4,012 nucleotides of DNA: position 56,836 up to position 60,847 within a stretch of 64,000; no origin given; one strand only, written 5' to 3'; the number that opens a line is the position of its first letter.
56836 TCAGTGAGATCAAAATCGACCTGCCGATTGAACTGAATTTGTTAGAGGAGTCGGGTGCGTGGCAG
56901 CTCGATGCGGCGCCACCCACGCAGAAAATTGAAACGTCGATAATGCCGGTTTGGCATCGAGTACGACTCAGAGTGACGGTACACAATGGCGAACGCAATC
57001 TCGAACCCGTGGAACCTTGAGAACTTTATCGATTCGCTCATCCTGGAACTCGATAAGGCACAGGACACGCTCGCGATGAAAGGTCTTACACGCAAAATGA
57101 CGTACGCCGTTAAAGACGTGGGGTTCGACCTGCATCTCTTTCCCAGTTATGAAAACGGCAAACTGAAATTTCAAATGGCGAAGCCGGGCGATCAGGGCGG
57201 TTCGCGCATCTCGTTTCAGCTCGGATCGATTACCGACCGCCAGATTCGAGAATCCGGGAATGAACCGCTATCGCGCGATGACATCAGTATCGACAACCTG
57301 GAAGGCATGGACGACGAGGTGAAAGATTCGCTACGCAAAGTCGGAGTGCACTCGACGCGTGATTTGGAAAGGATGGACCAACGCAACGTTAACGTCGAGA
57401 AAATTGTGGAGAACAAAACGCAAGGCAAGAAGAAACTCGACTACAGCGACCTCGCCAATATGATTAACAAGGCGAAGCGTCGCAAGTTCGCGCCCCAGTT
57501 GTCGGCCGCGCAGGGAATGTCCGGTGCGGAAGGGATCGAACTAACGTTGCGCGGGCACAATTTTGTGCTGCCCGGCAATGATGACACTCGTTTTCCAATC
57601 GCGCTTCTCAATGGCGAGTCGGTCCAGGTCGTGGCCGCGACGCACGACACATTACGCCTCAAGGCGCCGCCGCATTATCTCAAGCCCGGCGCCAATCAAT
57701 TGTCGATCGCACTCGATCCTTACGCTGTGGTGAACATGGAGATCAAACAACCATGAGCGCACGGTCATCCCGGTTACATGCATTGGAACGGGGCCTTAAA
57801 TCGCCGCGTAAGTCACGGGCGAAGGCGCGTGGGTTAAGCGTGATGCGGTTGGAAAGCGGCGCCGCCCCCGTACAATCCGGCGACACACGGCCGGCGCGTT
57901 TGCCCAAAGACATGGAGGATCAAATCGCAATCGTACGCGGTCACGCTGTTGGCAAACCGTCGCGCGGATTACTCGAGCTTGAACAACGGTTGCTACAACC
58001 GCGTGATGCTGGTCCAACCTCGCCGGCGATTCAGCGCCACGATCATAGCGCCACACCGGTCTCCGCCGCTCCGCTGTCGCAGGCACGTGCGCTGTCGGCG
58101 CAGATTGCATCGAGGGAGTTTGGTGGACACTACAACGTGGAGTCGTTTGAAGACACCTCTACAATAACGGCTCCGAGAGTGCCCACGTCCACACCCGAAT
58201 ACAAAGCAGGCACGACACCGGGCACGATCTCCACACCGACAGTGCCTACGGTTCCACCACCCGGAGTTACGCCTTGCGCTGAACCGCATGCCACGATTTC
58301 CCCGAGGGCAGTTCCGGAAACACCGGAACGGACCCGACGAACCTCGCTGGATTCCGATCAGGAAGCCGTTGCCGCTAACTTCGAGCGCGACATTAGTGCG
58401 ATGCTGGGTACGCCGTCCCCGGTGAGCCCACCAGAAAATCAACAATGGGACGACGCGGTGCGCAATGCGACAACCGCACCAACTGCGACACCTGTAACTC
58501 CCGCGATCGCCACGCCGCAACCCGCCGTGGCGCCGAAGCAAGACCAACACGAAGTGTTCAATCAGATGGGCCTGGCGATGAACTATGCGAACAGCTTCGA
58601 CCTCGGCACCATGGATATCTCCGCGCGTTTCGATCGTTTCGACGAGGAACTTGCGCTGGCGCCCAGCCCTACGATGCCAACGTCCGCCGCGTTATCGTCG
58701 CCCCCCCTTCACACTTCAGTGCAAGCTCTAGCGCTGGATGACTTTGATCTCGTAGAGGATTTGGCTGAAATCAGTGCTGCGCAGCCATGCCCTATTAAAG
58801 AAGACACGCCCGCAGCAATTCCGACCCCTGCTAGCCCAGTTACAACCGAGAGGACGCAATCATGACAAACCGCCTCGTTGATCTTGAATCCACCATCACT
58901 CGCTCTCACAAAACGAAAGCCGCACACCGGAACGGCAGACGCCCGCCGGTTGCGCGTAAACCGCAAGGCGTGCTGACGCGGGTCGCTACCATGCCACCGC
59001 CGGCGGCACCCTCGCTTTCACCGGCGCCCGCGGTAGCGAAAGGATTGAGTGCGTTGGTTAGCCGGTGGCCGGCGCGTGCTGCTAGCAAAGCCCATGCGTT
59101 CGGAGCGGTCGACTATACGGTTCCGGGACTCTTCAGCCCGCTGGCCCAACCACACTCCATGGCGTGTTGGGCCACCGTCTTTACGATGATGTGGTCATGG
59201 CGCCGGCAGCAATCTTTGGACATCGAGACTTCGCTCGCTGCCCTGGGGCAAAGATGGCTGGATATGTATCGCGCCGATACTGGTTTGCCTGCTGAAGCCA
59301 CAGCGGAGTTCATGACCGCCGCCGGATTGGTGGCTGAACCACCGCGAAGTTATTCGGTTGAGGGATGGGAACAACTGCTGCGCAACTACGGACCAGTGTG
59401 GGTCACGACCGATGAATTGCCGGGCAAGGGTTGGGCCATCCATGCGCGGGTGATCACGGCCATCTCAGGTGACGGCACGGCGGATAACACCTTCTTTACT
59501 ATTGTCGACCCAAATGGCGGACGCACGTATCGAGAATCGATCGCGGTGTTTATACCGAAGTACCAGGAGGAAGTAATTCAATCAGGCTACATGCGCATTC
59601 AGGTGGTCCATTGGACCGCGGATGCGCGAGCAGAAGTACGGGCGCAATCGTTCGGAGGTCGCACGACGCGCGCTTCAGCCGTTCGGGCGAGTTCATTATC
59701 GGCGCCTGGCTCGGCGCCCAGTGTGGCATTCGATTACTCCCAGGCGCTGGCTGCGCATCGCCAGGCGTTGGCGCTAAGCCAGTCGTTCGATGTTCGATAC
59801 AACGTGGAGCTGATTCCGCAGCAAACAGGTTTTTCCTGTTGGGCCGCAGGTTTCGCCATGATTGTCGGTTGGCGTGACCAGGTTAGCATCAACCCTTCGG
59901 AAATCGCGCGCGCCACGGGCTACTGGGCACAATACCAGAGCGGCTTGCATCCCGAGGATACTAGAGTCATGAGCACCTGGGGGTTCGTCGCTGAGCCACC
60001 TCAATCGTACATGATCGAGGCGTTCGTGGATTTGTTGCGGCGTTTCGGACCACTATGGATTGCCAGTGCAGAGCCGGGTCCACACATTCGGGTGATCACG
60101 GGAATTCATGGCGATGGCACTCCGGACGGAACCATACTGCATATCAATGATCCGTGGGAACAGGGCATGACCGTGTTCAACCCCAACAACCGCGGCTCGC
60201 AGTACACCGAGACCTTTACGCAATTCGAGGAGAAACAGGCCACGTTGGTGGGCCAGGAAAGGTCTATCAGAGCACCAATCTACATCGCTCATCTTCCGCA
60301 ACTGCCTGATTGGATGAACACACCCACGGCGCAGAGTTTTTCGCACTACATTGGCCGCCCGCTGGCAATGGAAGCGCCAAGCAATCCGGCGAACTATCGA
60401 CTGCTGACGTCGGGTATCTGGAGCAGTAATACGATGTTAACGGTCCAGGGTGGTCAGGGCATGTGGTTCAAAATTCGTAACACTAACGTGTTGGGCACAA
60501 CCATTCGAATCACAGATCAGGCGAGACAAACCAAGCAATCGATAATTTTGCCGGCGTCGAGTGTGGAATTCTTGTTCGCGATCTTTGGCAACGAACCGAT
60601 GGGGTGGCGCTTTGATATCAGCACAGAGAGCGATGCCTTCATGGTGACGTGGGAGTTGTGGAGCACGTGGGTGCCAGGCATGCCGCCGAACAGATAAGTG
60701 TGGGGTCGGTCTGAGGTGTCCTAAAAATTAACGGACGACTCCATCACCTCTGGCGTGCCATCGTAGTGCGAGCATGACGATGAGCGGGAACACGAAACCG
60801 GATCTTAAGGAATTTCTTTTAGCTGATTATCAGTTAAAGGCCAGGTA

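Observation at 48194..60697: A sigma-54/bEBP-controlled 10-gene operon, bracketed by two unrelated peptidases and otherwise made of unrecognisable proteins, is a candidate undescribed system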

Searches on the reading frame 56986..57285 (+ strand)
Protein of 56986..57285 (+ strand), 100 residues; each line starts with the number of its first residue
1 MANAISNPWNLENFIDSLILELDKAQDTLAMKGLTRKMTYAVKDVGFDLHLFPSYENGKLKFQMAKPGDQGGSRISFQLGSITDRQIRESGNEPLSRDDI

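Call 92: search_protein_representatives(protein=window:56986-57285:+)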
Query: 100 residues. Proteins with E-value up to 0.001 (for the whole library): 163; up to 1e-10: 53; up to 1e-30: 6. The best 150 are listed.
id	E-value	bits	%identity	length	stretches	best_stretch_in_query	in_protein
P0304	1.8e-35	137.4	64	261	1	6-100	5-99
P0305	2.7e-33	130.4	60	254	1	6-100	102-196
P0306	3.4e-33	130.0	62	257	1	6-100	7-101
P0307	6.1e-33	129.2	62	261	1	2-100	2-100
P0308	1.6e-31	124.7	62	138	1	6-100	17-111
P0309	3.5e-31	123.6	62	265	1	4-100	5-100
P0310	3.3e-29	117.3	57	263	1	2-100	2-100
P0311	1.3e-28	115.3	59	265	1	7-100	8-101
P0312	2.7e-28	114.4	55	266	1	3-100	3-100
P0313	2.8e-28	114.3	54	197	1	5-100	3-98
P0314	5.4e-28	113.4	57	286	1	4-100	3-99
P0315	8.9e-28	112.7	55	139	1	6-100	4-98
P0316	9.7e-27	109.4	57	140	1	2-94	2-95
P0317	1.2e-26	109.0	54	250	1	7-100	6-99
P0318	3.4e-26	107.6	52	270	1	7-100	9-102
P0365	1.1e-08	51.6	38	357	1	11-90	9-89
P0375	6.3e-08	49.1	40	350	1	11-90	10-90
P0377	9.1e-08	48.6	37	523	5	2-58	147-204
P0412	7.0e-06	42.5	33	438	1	10-90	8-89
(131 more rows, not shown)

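Call 94: search_protein_families(library=pfam, alignment_id=A9, max_evalue=0.01)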
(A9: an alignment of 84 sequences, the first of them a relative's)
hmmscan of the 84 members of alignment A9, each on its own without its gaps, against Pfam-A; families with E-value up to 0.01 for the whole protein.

A. member 1, P0365 (357 aa): 0 families

B. families by the number of members that match (of 84 scanned): 27 families (the first 25 are shown)
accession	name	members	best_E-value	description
PF01833.30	TIG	14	5.8e-10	IPT/TIG domain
PF19631.4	Trypco2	10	2.3e-06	Trypsin-co-occurring domain 2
PF14229.12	DUF4332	6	1.8e-07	Domain of unknown function (DUF4332)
PF00496.27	SBP_bac_5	5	9.8e-30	Bacterial extracellular solute-binding proteins, family 5 Middle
PF07705.17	CARDB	3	1.9e-10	CARDB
PF14520.12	HHH_5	2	6e-07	Helix-hairpin-helix domain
PF21999.2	IMS_HHH_1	2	0.0016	DNA polymerase-iota, thumb domain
PF05709.17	Sipho_tail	1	4.9e-14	Phage tail protein RIFT-related domain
PF08681.18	TacA1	1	2.6e-09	Antitoxin TacA 1-like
PF11582.13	DUF3240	1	3.9e-08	Protein of unknown function (DUF3240)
PF24064.2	HTH_NPRL3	1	5.7e-08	GATOR1 complex protein NPRL3, C-terminal HTH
PF03899.21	ATP-synt_I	1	4.4e-06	ATP synthase I chain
PF02095.21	Extensin_1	1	5.1e-06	Extensin-like protein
PF11775.14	CobT_C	1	9.3e-06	Cobalamin biosynthesis protein CobT VWA domain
PF11316.14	Rhamno_transf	1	2.9e-05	Putative rhamnosyl transferase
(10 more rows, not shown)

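Call 99: find_encoding_contigs(protein=P0365, flank=10000, max_places=3)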
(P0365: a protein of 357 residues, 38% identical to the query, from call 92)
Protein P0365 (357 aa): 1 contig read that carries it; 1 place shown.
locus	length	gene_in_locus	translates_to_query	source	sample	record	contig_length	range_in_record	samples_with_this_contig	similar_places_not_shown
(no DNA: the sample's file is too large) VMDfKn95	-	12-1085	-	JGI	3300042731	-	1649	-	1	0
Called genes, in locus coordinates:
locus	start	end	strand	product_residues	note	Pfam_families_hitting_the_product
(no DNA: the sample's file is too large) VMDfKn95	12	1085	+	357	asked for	-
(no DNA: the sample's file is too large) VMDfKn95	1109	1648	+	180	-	?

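Call 100: find_encoding_contigs(protein=P0412, flank=10000, max_places=2)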
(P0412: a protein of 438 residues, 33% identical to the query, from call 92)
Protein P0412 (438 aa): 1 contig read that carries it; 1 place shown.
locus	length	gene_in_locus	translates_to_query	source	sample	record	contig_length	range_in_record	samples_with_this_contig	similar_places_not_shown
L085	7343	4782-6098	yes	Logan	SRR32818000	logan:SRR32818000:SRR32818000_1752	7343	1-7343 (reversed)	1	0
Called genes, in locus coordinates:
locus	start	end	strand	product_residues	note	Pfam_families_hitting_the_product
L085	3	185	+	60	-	?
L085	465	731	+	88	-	-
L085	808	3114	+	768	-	-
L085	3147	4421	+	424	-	-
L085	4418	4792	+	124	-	-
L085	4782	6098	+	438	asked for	-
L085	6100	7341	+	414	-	?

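Call 101: find_encoding_contigs(protein=P0375, flank=10000, max_places=2)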
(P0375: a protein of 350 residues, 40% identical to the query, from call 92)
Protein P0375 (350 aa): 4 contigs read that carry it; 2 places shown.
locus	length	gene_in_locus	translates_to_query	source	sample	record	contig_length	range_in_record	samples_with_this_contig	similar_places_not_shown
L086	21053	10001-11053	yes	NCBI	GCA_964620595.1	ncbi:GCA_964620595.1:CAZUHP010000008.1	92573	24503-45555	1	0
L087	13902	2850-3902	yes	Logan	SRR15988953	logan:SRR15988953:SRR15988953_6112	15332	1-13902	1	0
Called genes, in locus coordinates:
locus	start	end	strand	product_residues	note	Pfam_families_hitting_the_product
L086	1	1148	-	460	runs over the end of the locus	PF01565:FAD_binding_4, PF02913:FAD-oxidase_C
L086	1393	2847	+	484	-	PF00497:SBP_bac_3, PF01464:SLT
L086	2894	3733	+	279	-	PF00924:MS_channel_2nd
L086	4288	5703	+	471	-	PF00158:Sigma54_activat, PF14532:Sigma54_activ_2, PF00004:AAA (faint), PF07728:AAA_5 (weak), PF25601:AAA_lid_14, PF02954:HTH_8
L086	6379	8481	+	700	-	-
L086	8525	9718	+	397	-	-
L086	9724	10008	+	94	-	-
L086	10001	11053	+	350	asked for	-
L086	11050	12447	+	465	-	PF00082:Peptidase_S8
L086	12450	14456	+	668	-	-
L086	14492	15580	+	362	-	-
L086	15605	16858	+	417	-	-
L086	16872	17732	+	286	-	-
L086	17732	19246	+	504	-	-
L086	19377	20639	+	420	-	-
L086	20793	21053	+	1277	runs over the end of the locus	PF01520:Amidase_3, PF11860:Muramidase, PF08291:Peptidase_M15_3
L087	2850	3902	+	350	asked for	-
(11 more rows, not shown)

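Call 102: find_encoding_contigs(protein=P0377, flank=10000, max_places=2)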
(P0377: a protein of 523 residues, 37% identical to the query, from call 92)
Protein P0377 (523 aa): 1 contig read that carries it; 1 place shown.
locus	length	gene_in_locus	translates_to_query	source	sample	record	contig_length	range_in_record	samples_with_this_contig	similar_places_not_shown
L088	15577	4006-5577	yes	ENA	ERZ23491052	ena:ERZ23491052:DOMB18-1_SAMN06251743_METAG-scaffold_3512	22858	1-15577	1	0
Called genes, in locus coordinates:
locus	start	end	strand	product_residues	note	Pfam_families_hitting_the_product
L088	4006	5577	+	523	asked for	PF08681:TacA1 (faint), PF28561:RRG1_C (faint)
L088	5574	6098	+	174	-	-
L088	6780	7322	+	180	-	-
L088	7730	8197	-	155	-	-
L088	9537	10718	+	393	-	PF00072:Response_reg, PF00512:HisKA, PF02518:HATPase_c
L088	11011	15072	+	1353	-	PF00069:Pkinase, PF03109:ABC1 (faint), PF07714:PK_Tyr_Ser-Thr, PF13191:AAA_16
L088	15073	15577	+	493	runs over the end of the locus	PF01590:GAF, PF13185:GAF_2, PF00512:HisKA (weak), PF02518:HATPase_c, PF14501:HATPase_c_5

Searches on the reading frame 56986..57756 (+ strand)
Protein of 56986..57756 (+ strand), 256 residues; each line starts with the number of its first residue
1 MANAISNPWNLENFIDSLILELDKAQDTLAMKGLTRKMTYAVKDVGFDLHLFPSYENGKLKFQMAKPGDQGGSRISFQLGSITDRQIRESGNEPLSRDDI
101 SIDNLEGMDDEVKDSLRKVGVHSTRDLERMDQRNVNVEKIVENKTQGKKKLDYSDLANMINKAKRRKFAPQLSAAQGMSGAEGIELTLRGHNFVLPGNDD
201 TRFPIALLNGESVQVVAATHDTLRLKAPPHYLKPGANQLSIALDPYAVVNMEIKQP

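Call 4: search_protein_families(library=pfam, max_evalue=0.1, proteins=[window:56986-57756:+])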
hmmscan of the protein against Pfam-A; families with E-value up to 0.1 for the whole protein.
window:56986-57756:+ (256 aa): 2 families
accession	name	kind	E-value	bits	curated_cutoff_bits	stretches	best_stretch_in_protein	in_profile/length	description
PF01833.30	TIG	-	0.0093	16.4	20.9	1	182-243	15-70/84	IPT/TIG domain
PF05597.16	Phasin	-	0.046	14.2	28.8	1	99-144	78-124/126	Poly(hydroxyalcanoate) granule associated protein (phasin)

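Call 6: search_protein_families(library=ncbifam, max_evalue=0.1, proteins=[window:56986-57756:+])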
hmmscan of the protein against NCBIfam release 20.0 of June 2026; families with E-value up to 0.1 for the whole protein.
window:56986-57756:+ (256 aa): 0 families

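Call 7: search_protein_families(library=padloc, max_evalue=0.1, proteins=[window:56986-57756:+])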
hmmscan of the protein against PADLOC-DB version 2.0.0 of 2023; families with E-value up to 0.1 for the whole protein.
window:56986-57756:+ (256 aa): 0 families

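Call 32: search_protein_families(library=phrogs, max_evalue=0.01, proteins=[window:56986-57756:+])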
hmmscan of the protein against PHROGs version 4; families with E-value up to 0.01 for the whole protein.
window:56986-57756:+ (256 aa): 0 families

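Call 40: search_protein_families(library=pfam, alignment_id=A3, max_evalue=0.05)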
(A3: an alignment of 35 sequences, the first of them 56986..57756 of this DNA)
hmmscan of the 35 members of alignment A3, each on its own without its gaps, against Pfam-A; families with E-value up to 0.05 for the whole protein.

A. member 1, window:56986-57756:+ (256 aa): 2 families
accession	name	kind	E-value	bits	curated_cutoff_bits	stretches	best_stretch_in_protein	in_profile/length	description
PF01833.30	TIG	-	0.0093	16.4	20.9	1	182-243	15-70/84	IPT/TIG domain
PF05597.16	Phasin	-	0.046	14.2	28.8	0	99-144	78-124/126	Poly(hydroxyalcanoate) granule associated protein (phasin)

B. families by the number of members that match (of 35 scanned): 9 families
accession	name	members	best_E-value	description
PF01833.30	TIG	8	9.3e-05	IPT/TIG domain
PF05597.16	Phasin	7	0.0013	Poly(hydroxyalcanoate) granule associated protein (phasin)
PF20104.4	DUF6494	5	0.018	Family of unknown function (DUF6494)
PF06536.16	Av_adeno_fibre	2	0.0075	Avian adenovirus fibre, N-terminal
PF14229.12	DUF4332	2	0.0087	Domain of unknown function (DUF4332)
PF09872.14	DUF2099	1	0.01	Uncharacterized protein conserved in archaea (DUF2099)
PF13350.11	Y_phosphatase3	1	0.015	Tyrosine phosphatase family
PF07865.16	DUF1652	1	0.03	Protein of unknown function (DUF1652)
PF06050.19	HGD-D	1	0.044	2-hydroxyglutaryl-CoA dehydratase, D-component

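Call 41: search_solved_structures(query=A3, max_evalue=10)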
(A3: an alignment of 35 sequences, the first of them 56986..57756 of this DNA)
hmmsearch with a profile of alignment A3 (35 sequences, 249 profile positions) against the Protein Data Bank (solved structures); distinct sequences matched with E-value up to 10: 2.
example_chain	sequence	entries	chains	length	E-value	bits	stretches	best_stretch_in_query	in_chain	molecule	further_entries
7rd6_A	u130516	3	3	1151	0.63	12.7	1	28-76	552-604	Probable phospholipid-transporting ATPase NEO1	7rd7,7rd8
9bs1_A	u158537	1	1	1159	0.63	12.7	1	28-76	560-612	Phospholipid-transporting ATPase NEO1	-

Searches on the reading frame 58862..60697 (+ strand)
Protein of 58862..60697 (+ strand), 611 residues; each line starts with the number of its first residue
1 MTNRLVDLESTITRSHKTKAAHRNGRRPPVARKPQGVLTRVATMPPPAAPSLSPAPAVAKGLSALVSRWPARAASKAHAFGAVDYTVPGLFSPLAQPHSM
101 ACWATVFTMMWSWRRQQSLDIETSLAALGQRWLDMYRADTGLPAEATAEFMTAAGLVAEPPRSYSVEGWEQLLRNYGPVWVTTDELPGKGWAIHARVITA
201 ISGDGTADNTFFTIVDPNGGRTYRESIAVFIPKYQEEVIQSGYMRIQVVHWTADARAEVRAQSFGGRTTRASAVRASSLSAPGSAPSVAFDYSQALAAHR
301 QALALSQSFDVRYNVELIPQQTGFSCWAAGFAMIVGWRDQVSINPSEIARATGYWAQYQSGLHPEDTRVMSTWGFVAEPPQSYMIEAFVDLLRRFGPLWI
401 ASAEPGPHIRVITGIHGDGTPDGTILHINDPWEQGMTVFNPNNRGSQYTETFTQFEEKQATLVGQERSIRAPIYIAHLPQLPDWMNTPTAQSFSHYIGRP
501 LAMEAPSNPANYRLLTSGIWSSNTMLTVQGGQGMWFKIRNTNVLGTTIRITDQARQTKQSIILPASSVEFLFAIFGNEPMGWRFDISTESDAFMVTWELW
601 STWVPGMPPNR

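Call 5: search_protein_families(library=pfam, max_evalue=0.1, proteins=[window:58862-60697:+])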
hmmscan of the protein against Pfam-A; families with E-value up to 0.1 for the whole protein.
window:58862-60697:+ (611 aa): 1 family
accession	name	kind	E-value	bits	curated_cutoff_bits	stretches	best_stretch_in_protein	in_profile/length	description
PF12385.14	Peptidase_C70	-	6.8e-89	295.5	19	2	306-443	2-140/141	Papain-like cysteine protease AvrRpt2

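Call 6: search_protein_families(library=ncbifam, max_evalue=0.1, proteins=[window:58862-60697:+])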
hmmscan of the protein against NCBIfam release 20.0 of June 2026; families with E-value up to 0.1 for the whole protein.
window:58862-60697:+ (611 aa): 0 families

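Call 7: search_protein_families(library=padloc, max_evalue=0.1, proteins=[window:58862-60697:+])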
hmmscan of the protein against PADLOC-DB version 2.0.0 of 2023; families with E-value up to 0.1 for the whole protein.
window:58862-60697:+ (611 aa): 0 families

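Call 32: search_protein_families(library=phrogs, max_evalue=0.01, proteins=[window:58862-60697:+])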
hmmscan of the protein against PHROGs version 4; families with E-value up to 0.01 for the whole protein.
window:58862-60697:+ (611 aa): 0 families
